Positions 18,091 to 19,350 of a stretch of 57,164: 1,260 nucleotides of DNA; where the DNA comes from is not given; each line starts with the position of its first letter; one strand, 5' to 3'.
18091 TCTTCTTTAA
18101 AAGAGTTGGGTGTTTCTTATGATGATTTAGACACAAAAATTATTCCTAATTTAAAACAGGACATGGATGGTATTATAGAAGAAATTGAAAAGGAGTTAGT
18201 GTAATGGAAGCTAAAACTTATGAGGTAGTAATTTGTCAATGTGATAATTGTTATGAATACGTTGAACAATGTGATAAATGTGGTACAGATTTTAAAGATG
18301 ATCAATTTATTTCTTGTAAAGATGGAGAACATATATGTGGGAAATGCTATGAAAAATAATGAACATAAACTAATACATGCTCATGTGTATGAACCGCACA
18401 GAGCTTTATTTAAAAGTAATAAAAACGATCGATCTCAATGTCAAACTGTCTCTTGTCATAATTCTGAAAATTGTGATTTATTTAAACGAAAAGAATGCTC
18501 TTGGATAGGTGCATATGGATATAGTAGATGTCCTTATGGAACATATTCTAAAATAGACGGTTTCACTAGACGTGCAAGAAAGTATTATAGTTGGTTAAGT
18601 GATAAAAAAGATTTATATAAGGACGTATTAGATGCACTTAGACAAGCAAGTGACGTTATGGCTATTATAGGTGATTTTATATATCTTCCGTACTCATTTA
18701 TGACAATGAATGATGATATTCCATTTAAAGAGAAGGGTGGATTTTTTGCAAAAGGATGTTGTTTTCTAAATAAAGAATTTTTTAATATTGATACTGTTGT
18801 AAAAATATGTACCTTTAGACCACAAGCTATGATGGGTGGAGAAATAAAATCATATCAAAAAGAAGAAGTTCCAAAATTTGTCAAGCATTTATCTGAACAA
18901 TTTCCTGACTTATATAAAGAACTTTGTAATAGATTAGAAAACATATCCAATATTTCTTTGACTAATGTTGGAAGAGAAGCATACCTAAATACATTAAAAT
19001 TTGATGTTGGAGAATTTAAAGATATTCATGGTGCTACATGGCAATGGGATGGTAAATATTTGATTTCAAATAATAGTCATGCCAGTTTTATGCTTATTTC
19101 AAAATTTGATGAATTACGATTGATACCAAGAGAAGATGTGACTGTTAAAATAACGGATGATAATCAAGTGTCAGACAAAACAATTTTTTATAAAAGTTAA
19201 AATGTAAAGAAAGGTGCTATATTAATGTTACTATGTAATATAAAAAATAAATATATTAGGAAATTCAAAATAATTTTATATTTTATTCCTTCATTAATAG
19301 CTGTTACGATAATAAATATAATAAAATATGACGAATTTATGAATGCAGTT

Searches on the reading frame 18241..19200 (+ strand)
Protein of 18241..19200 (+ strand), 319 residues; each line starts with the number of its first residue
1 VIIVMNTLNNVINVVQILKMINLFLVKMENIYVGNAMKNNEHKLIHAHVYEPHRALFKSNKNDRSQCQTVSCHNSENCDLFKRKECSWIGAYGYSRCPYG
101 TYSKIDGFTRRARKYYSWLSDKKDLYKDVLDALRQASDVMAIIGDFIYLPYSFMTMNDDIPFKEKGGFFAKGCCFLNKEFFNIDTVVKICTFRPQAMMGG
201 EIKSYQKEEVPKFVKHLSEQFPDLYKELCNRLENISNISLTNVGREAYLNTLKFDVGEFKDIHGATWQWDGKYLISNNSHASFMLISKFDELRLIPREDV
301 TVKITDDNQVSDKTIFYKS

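Call 6: search_protein_families(library=pfam, max_evalue=0.01, proteins=[window:18241-19200:+])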
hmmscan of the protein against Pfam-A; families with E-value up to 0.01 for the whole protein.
window:18241-19200:+ (319 aa): 0 families

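Call 45: search_protein_families(library=phrogs, max_evalue=0.001, proteins=[window:18241-19200:+])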
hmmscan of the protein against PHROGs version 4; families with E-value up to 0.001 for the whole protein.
window:18241-19200:+ (319 aa): 0 families

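Call 74: search_protein_families(library=pfam, max_evalue=1, proteins=[window:18349-19200:+])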
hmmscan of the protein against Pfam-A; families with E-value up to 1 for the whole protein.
window:18349-19200:+ (283 aa): 1 family
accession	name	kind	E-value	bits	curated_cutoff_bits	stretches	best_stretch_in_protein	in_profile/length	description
PF11403.13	Metallothio_yeast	-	0.43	11.6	25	1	27-64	5-39/39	Yeast metallothionein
